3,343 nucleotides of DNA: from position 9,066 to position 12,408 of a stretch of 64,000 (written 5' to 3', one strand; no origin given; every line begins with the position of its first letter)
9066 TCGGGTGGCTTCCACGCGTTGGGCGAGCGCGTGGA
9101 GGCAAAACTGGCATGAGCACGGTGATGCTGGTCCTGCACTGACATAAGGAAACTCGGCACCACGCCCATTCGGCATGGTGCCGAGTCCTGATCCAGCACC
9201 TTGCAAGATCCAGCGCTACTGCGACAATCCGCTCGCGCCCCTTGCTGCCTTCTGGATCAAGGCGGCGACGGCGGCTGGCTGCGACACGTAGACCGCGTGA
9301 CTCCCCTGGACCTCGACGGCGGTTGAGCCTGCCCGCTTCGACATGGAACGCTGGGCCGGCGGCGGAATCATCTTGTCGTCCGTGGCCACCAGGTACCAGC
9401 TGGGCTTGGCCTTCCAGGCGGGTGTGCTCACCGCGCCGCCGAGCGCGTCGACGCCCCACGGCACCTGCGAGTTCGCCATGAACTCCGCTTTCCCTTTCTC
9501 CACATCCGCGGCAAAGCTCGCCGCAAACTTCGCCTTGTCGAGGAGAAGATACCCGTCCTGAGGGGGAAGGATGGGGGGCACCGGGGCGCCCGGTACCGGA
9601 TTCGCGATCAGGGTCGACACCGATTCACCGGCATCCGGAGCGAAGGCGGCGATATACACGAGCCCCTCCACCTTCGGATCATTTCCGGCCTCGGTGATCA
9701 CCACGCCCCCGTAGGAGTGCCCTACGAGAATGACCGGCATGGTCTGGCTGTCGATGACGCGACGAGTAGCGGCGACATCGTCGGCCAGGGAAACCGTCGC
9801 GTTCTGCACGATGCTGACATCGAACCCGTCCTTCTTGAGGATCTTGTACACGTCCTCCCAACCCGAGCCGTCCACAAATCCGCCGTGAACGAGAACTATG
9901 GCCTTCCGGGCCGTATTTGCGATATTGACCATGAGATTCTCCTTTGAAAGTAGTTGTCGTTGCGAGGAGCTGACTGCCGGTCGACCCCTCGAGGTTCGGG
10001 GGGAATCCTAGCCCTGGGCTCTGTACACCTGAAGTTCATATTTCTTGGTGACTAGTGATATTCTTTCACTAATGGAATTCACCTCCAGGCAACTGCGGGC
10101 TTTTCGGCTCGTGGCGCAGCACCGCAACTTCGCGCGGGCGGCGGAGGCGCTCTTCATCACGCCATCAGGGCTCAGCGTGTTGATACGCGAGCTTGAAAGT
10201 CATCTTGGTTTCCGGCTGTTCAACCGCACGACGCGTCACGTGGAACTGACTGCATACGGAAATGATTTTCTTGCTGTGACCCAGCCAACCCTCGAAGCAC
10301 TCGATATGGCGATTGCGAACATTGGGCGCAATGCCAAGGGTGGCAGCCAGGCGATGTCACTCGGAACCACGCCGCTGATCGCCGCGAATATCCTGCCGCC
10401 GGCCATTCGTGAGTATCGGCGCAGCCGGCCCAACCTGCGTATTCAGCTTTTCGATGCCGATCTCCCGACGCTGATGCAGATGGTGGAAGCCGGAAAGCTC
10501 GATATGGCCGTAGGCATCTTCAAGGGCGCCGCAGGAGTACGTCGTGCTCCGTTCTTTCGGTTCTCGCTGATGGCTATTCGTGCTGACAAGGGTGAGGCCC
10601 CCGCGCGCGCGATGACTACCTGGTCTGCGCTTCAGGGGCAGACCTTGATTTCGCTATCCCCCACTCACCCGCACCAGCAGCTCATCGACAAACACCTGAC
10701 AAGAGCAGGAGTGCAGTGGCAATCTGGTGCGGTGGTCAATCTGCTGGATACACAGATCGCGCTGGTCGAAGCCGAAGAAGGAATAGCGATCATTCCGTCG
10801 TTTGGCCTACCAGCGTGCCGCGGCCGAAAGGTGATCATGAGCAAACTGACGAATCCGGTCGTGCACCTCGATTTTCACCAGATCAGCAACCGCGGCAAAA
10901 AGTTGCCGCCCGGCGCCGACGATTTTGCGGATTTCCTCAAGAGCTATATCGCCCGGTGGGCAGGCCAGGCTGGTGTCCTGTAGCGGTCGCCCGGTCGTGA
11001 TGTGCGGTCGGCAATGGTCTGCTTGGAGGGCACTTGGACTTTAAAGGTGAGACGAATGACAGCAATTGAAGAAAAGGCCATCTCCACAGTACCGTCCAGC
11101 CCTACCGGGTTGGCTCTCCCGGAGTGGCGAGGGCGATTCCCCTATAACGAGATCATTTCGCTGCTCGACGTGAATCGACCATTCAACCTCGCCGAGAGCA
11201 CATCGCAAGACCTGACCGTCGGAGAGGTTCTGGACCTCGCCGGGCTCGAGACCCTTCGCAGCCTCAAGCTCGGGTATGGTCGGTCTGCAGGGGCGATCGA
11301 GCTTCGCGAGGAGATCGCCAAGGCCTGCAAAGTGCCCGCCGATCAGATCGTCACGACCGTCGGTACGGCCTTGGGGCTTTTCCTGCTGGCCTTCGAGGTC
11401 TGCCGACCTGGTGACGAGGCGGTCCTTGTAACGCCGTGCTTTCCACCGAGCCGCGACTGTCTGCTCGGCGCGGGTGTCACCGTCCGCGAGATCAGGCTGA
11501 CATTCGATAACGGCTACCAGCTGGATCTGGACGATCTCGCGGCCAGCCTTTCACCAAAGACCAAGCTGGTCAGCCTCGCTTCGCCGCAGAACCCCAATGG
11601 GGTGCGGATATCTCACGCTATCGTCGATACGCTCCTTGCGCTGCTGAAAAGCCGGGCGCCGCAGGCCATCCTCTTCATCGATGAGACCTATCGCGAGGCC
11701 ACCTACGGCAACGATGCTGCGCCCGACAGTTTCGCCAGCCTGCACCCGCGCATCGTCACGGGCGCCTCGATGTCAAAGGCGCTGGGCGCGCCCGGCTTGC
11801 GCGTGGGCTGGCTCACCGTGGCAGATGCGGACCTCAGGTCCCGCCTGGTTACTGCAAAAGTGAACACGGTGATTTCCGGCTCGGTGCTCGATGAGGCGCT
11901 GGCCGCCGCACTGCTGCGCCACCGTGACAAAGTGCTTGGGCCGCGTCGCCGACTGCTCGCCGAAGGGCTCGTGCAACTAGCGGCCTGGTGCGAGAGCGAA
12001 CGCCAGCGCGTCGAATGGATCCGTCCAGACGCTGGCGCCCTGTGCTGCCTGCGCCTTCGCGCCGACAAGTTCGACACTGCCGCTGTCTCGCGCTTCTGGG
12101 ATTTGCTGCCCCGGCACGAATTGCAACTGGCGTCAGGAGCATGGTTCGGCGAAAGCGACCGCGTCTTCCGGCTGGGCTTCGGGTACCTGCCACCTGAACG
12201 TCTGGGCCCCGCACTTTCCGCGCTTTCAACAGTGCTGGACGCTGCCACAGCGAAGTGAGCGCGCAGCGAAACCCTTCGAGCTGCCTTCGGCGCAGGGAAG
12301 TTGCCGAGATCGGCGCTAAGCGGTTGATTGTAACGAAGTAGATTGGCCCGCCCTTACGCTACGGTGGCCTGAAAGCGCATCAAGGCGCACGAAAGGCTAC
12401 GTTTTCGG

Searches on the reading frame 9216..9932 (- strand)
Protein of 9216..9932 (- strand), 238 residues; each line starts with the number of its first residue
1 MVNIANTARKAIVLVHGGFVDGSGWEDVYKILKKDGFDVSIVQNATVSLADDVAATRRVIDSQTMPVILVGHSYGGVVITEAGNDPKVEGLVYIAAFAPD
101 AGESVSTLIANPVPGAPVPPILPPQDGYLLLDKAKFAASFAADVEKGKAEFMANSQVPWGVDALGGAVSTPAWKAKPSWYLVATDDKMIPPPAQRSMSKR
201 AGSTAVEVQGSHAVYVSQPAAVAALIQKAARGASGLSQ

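Call 74: search_protein_families(library=pfam, proteins=[window:9216-9932:-], max_evalue=0.00001)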
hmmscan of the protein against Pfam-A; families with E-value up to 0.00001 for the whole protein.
window:9216-9932:- (238 aa): 3 families
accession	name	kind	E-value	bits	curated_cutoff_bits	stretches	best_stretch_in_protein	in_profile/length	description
PF12697.13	Abhydrolase_6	-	7.6e-22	79.5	26.3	1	12-224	1-216/217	Alpha/beta hydrolase family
PF12146.15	Hydrolase_4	-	2.9e-09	37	27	1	50-209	59-225/239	Serine aminopeptidase, S33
PF12695.13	Abhydrolase_5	-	4.4e-07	30.3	27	1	12-102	2-94/164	Alpha/beta hydrolase family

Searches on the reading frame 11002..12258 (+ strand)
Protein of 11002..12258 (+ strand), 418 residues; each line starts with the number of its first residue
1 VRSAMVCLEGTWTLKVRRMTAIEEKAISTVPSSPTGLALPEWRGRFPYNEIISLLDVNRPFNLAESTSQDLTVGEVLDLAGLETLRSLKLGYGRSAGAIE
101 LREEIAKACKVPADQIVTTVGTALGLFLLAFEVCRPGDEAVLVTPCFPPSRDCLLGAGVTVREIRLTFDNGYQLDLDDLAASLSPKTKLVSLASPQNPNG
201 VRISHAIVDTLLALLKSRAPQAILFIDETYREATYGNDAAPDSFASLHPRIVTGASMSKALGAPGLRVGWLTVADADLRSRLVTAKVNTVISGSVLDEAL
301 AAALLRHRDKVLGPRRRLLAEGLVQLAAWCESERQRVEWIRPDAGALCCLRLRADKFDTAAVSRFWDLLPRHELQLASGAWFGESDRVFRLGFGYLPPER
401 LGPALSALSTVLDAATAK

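Call 74: search_protein_families(library=pfam, proteins=[window:11002-12258:+], max_evalue=0.00001)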
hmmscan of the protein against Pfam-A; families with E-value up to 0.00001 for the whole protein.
window:11002-12258:+ (418 aa): 1 family
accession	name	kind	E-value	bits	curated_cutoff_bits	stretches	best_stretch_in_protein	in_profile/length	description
PF00155.27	Aminotran_1_2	-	1.1e-37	130.5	19.7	1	90-406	36-359/361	Aminotransferase class I and II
